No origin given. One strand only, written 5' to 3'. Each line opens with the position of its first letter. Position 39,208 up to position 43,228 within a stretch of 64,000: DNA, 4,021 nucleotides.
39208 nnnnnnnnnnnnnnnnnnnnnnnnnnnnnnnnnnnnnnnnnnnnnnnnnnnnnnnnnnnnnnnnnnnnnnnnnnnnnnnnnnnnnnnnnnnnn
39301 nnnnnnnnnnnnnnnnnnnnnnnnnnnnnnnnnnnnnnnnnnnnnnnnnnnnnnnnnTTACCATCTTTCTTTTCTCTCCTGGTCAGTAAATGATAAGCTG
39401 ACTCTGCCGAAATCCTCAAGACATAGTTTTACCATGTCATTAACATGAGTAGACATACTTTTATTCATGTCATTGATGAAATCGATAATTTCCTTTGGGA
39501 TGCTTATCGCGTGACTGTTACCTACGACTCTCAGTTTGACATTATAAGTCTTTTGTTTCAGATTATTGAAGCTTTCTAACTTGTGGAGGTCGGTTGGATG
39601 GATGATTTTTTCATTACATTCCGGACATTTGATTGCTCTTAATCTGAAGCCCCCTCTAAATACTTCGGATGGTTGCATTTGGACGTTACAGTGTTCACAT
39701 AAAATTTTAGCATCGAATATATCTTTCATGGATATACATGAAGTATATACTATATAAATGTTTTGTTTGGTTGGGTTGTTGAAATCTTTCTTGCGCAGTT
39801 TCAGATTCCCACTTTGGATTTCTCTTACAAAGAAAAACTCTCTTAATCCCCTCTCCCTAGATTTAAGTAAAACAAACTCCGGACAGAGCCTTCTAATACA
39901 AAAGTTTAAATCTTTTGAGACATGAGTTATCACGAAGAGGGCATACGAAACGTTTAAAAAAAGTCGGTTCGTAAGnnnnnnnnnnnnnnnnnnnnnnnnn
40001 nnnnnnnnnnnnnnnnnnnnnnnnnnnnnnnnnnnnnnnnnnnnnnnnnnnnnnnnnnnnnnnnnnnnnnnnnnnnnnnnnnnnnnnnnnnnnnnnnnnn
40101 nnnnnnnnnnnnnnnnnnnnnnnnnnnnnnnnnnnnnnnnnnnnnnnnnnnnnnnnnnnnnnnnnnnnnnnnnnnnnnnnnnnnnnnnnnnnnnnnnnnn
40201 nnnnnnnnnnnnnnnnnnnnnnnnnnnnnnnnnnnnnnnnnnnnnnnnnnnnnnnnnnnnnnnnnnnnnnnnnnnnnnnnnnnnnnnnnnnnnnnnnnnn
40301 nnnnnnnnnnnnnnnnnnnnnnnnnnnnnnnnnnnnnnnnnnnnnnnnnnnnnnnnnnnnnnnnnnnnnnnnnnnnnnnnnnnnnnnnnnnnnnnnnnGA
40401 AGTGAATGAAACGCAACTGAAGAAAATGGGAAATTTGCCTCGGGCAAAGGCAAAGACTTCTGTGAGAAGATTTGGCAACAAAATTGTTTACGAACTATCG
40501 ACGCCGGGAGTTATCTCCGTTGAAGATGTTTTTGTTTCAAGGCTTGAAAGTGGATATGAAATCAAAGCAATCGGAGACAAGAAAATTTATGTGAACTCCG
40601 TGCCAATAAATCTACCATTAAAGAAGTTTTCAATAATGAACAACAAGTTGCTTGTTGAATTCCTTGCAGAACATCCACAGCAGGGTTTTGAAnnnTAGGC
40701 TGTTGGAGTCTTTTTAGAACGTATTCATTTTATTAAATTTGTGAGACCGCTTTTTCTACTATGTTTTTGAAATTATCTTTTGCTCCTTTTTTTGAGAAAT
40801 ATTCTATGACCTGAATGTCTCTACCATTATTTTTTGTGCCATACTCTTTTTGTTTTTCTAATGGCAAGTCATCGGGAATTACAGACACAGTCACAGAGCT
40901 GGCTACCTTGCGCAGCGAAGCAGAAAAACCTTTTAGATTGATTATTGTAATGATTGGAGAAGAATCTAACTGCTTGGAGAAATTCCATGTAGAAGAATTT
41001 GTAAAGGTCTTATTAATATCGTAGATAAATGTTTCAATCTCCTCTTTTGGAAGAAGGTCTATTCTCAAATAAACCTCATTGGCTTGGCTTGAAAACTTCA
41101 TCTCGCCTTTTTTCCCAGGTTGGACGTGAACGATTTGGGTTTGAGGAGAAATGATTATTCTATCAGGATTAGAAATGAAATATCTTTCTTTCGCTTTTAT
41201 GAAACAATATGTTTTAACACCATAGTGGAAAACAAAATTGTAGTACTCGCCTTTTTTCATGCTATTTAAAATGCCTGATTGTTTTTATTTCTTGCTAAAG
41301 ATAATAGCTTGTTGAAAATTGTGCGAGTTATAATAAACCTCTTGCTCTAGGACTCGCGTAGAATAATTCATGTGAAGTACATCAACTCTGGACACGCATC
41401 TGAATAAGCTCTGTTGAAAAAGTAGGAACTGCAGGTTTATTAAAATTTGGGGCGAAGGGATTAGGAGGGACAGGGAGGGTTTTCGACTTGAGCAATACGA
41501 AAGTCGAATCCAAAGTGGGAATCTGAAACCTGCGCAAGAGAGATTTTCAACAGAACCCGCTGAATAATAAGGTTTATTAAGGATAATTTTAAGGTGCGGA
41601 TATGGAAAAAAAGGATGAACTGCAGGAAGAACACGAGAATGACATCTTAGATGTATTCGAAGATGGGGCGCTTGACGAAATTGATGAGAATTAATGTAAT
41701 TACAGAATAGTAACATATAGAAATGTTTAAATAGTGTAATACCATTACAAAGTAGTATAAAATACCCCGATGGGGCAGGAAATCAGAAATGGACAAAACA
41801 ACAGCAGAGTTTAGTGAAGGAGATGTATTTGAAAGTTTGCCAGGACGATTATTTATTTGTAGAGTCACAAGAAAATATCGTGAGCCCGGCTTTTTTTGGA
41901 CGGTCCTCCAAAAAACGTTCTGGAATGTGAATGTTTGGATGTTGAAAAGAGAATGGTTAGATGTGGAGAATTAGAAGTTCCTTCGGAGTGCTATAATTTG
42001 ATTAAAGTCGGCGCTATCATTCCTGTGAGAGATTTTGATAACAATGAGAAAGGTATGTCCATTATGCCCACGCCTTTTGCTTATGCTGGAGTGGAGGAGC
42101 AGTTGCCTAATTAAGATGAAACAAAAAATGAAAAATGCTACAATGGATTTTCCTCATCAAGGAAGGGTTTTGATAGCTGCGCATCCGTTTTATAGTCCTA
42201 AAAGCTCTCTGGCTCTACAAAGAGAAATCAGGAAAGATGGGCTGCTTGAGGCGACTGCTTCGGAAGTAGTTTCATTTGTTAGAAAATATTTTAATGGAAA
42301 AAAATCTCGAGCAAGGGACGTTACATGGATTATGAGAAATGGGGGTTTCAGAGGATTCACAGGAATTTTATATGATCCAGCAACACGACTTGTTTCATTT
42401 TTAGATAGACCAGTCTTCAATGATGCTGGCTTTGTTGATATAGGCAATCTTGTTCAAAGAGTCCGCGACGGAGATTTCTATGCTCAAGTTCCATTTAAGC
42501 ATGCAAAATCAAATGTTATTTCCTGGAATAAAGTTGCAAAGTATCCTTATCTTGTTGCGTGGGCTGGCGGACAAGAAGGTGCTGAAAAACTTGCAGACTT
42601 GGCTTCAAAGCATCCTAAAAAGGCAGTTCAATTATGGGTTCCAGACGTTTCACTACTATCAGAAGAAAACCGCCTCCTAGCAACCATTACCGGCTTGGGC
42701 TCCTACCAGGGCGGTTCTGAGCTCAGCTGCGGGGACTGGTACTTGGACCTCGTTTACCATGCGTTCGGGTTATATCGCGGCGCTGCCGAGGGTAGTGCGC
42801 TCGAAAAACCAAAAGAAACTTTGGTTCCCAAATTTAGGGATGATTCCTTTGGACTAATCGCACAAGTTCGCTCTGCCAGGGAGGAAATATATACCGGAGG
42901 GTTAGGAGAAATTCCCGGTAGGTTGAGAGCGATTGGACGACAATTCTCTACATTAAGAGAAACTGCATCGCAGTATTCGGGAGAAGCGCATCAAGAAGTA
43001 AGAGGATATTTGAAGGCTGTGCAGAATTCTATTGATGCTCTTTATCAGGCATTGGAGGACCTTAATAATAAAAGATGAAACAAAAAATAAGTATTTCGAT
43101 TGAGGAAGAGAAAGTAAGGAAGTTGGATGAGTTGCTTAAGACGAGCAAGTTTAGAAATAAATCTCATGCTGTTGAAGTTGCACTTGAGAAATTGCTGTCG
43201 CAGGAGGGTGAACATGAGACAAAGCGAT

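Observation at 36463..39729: Operon coupling an AbrB-like Zn-ribbon regulator, CDC48 and a C39-like papain-fold peptidase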

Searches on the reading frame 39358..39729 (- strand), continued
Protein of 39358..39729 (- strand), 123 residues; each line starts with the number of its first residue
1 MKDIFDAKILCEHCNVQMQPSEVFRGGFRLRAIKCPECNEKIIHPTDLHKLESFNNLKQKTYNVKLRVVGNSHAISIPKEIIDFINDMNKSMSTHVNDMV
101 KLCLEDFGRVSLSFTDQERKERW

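Call 49: search_protein_families(library=pfam, alignment_id=A2, max_evalue=1)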
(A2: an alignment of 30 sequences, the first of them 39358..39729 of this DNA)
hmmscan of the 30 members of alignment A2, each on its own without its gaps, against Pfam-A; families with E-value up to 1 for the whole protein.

A. member 1, window:39358-39729:- (123 aa): 7 families
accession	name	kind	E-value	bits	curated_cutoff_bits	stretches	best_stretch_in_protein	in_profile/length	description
PF24292.1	DUF7479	-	0.0018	18.8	27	1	8-44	2-42/60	Domain of unknown function (DUF7479)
PF12773.13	DZR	-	0.011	16.3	27.3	1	7-42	11-34/45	Double zinc ribbon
PF18439.7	zf_UBZ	-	0.016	15.3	25.6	0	34-45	4-15/32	Ubiquitin-Binding Zinc Finger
PF04014.23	MazE_antitoxin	-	0.036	14.5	24.7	1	67-83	2-18/48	Antidote-toxin recognition MazE, bacterial antitoxin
PF14279.12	HNH_5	-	0.036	14.4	27.5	0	33-54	32-55/56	HNH endonuclease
PF01155.25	HypA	-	0.041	14.3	28.9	1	6-43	68-97/112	Hydrogenase/urease nickel incorporation, metallochaperone, hypA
PF01396.24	Zn_ribbon_Top1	-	0.91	9.8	32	0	33-43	2-12/39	Topoisomerase DNA binding C4 zinc finger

B. families by the number of members that match (of 30 scanned): 77 families (the first 25 are shown)
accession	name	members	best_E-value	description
PF04014.23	MazE_antitoxin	30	0.013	Antidote-toxin recognition MazE, bacterial antitoxin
PF24292.1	DUF7479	29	0.00015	Domain of unknown function (DUF7479)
PF01155.25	HypA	22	0.0046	Hydrogenase/urease nickel incorporation, metallochaperone, hypA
PF12773.13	DZR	20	0.009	Double zinc ribbon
PF18439.7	zf_UBZ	19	0.0043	Ubiquitin-Binding Zinc Finger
PF13248.11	Zn_ribbon_3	10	0.022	zinc-ribbon domain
PF14279.12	HNH_5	10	0.034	HNH endonuclease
PF11648.16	RIG-I_C-RD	9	0.0095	C-terminal domain of RIG-I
PF13453.11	Zn_ribbon_TFIIB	7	0.0045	Transcription factor zinc-finger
PF22910.1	EDR4-like_1st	6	0.0074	Enhanced disease resistance 4-like, N-terminal domain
PF08965.17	Aca2_YdiL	6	0.017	Aca2/YdiL-like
PF09853.14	DUF2080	5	0.11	Putative transposon-encoded protein (DUF2080)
PF21326.4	KDM6_GATAL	4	0.00043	KDM6, GATA-like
PF12172.15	zf-ChsH2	4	0.0061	ChsH2, rubredoxin-like zinc ribbon domain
PF13717.11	Zn_ribbon_4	4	0.012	zinc-ribbon domain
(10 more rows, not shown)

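Call 80: search_protein_representatives(alignment_id=A2)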
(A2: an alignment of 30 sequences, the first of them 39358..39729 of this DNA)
Query: 30 sequences, 125 profile positions. Proteins with E-value up to 0.001 (for the whole library): 153; up to 1e-10: 84; up to 1e-30: 24. The best 150 are listed.
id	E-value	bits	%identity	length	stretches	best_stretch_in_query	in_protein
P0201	7.5e-58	210.2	-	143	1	1-121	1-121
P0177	3.4e-55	201.7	-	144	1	1-120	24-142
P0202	1.6e-51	189.8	-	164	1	1-121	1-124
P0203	4.7e-47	175.4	-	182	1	3-118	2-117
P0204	7.1e-43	161.9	-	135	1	1-123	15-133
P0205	1.4e-42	160.9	-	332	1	4-113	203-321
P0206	2.4e-41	156.9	-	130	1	1-122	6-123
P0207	5.2e-41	155.8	-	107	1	1-96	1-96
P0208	1.4e-40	154.4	-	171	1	1-118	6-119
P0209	2.5e-40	153.6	-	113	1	10-118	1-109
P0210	4.6e-40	152.8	-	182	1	1-118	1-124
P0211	5.0e-39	149.4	-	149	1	22-116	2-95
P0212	8.3e-39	148.7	-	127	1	1-123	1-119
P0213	3.7e-38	146.6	-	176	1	1-121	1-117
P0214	1.8e-35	137.9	-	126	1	18-120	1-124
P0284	2.0e-10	57.0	-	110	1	4-86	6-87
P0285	2.5e-10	56.7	-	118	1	8-86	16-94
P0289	7.6e-10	55.2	-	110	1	2-83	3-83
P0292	3.2e-09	53.1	-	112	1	11-86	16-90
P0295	5.9e-09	52.3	-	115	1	3-88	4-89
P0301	3.8e-08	49.7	-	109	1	2-89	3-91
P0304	6.5e-08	48.9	-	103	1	6-86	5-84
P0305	7.2e-08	48.8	-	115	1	7-86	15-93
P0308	1.1e-07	48.2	-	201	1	10-89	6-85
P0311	2.3e-07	47.1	-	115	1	8-86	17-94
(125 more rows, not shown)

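Call 81: search_protein_families(library=pfam, proteins=[P0284, P0285, P0289, P0292, P0295, P0301, P0304, P0305, P0308, P0311], max_evalue=0.01)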
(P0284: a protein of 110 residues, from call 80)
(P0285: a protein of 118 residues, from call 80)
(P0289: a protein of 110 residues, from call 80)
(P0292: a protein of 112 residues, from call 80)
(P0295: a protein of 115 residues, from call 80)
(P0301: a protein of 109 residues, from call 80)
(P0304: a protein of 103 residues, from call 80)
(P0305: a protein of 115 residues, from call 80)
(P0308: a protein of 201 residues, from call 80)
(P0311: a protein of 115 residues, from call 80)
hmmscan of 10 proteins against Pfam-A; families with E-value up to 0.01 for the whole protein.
P0284 (110 aa): 4 families
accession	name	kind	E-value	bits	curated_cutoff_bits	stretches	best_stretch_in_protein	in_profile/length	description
PF15777.11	Anti-TRAP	-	0.00024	21.5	32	1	1-58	1-55/59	Tryptophan RNA-binding attenuator protein inhibitory protein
PF24292.1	DUF7479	-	0.00055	20.4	27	1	11-52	3-48/60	Domain of unknown function (DUF7479)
PF01155.25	HypA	-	0.0034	17.8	28.9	1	8-55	68-107/112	Hydrogenase/urease nickel incorporation, metallochaperone, hypA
PF10601.15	zf-LITAF-like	-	0.0067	17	23.8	0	5-23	51-69/70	LITAF-like zinc ribbon domain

P0285 (118 aa): 2 families
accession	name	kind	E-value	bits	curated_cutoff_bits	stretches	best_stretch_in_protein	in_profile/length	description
PF04014.23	MazE_antitoxin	-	1.8e-06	28.3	24.7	1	78-111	5-38/48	Antidote-toxin recognition MazE, bacterial antitoxin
PF24292.1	DUF7479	-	0.0085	16.6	27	0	16-52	2-42/60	Domain of unknown function (DUF7479)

P0289 (110 aa): 1 family
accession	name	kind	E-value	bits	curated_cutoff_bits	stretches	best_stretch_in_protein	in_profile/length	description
PF04014.23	MazE_antitoxin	-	5.3e-06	26.7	24.7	1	70-106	5-41/48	Antidote-toxin recognition MazE, bacterial antitoxin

P0292 (112 aa): 1 family
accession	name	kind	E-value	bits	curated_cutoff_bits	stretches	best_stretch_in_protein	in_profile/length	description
PF04014.23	MazE_antitoxin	-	7.1e-09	35.9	24.7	1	70-108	1-39/48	Antidote-toxin recognition MazE, bacterial antitoxin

P0295 (115 aa): 0 families

P0301 (109 aa): 0 families

P0304 (103 aa): 2 families
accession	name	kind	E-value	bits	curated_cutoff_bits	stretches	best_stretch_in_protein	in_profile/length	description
PF04014.23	MazE_antitoxin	-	1.3e-07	31.8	24.7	1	64-101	1-40/48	Antidote-toxin recognition MazE, bacterial antitoxin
PF17181.9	EPF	-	0.0074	16.7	27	0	23-43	32-52/52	Epidermal patterning factor proteins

P0305 (115 aa): 7 families
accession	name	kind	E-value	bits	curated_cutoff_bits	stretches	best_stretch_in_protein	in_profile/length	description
PF04014.23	MazE_antitoxin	-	2.2e-05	24.7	24.7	1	78-110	6-38/48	Antidote-toxin recognition MazE, bacterial antitoxin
PF10058.14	Zn_ribbon_10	-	0.001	19.2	24.2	1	15-48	21-52/54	ER junction formation factor lunapark, zinc ribbon finger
PF14690.11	Zn_ribbon_ISL3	-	0.0013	19.5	25.5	0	40-53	2-15/47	zinc-finger of transposase IS204/IS1001/IS1096/IS1165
PF24292.1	DUF7479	-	0.0021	18.5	27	1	17-52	3-42/60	Domain of unknown function (DUF7479)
PF07754.17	HVO_2753_ZBP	-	0.0065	16.7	33.2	0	40-51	16-27/46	Small zinc finger protein HVO_2753-like, Zn-binding pocket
PF08274.17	Zn_Ribbon_YjdM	-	0.0067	16.9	30.8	0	12-24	15-27/30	PhnA Zinc-Ribbon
PF13248.11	Zn_ribbon_3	-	0.0074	16.2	27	0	42-47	4-9/26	zinc-ribbon domain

P0308 (201 aa): 2 families
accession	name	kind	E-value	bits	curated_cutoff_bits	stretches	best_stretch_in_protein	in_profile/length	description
PF04014.23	MazE_antitoxin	-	4.1e-06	27.1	24.7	1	62-86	1-25/48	Antidote-toxin recognition MazE, bacterial antitoxin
PF16347.10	SGSH_C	-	0.00098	19.7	29.3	0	70-147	40-106/154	N-sulphoglucosamine sulphohydrolase, C-terminal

P0311 (115 aa): 1 family
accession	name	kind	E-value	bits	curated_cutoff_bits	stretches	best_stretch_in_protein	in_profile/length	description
PF04014.23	MazE_antitoxin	-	6.3e-06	26.5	24.7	1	78-97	5-24/48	Antidote-toxin recognition MazE, bacterial antitoxin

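Call 82: find_encoding_contigs(protein=P0109, flank=5000, max_places=2)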
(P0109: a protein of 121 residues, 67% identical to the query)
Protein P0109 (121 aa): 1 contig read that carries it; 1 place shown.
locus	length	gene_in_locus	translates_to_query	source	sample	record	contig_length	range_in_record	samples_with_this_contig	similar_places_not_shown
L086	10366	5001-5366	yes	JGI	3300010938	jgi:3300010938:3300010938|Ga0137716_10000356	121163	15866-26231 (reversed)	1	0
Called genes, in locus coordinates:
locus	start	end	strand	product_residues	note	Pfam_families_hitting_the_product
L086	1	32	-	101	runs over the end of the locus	PF01096:Zn_ribbon_TFIIS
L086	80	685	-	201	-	-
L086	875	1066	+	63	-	PF09838:DUF2065 (weak)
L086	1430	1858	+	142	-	PF07884:VKOR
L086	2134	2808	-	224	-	PF24460:DUF7575 (weak)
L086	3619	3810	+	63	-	PF09573:RE_TaqI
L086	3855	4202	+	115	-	PF09573:RE_TaqI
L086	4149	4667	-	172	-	PF13610:DDE_Tnp_IS240 (weak)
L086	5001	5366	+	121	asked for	-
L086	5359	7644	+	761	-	PF02359:CDC48_N, PF02933:CDC48_2, PF05496:RuvB_N (weak), PF00004:AAA, PF07724:AAA_2 (weak), PF17862:AAA_lid_3, PF00004:AAA, PF17862:AAA_lid_3, +24 more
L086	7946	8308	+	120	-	-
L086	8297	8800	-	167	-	-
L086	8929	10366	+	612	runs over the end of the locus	PF00664:ABC_membrane, PF00005:ABC_tran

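Call 83: find_encoding_contigs(protein=P0175, flank=5000, max_places=2)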
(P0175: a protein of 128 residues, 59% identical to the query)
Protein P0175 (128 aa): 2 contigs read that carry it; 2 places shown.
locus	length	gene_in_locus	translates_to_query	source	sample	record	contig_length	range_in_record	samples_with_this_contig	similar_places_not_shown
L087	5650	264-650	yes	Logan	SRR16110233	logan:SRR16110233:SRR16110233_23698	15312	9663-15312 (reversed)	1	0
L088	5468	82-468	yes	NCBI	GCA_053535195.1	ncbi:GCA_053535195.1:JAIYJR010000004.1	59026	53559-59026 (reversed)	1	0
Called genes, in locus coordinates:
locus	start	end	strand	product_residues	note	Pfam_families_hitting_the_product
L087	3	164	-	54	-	?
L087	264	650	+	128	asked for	-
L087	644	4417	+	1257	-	PF02359:CDC48_N, PF02933:CDC48_2, PF00004:AAA, PF17862:AAA_lid_3, PF00004:AAA, PF14890:Intein_splicing, PF14528:LAGLIDADG_3, PF00004:AAA, +28 more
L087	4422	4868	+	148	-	PF27746:Small_heat_shock_put (weak), PF00011:HSP20, PF17886:ArsA_HSP20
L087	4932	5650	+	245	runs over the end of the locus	-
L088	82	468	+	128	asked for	-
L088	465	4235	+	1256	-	PF02359:CDC48_N, PF02933:CDC48_2, PF00004:AAA, PF17862:AAA_lid_3, PF00004:AAA, PF14890:Intein_splicing, PF14528:LAGLIDADG_3, PF00004:AAA, +28 more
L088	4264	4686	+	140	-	PF27746:Small_heat_shock_put (weak), PF00011:HSP20, PF17886:ArsA_HSP20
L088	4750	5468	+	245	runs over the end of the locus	-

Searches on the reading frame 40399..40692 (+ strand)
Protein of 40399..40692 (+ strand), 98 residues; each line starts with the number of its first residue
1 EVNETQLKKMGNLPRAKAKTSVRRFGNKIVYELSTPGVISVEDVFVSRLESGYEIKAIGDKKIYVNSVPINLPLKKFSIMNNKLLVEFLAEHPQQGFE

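Call 74: search_protein_families(library=pfam, proteins=[window:40399-40692:+], max_evalue=10)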
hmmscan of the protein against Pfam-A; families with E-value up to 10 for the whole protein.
seq(98 aa): 2 families
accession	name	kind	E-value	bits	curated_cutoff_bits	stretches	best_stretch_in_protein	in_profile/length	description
PF22434.1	PilW_C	-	0.14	12.4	27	1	10-68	51-105/128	PilW, C-terminal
PF08676.16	MutL_C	-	0.19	11.9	25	1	49-91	72-114/142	MutL C terminal dimerisation domain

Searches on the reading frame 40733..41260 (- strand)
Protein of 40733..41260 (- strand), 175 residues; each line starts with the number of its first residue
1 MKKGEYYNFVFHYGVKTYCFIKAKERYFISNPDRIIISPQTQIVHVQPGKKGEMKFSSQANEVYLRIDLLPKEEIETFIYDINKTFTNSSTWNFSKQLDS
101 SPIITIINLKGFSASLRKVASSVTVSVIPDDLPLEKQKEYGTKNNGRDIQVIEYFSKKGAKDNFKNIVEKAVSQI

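Call 4: search_protein_families(library=pfam, proteins=[window:40733-41260:-], max_evalue=0.01)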
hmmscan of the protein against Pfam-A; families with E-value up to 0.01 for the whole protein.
window:40733-41260:- (175 aa): 0 families

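Call 74: search_protein_families(library=pfam, proteins=[window:40733-41260:-], max_evalue=10)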
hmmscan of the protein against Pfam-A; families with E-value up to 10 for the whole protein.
window:40733-41260:- (175 aa): 1 family
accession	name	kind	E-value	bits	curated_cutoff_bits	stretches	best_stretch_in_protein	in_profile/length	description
PF00290.26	Trp_syntA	-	0.24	10.7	27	1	116-172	108-164/259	Tryptophan synthase alpha chain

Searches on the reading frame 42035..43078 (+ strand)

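Call 74: search_protein_families(library=pfam, proteins=[window:42035-43078:+], max_evalue=10)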
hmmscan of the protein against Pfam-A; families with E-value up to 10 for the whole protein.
window:42035-43078:+ (347 aa): 1 family
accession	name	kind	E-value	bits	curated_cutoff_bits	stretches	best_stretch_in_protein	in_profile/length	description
PF06013.18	WXG100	-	0.18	12.5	27.3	1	306-345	33-72/86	Proteins of 100 residues with WXG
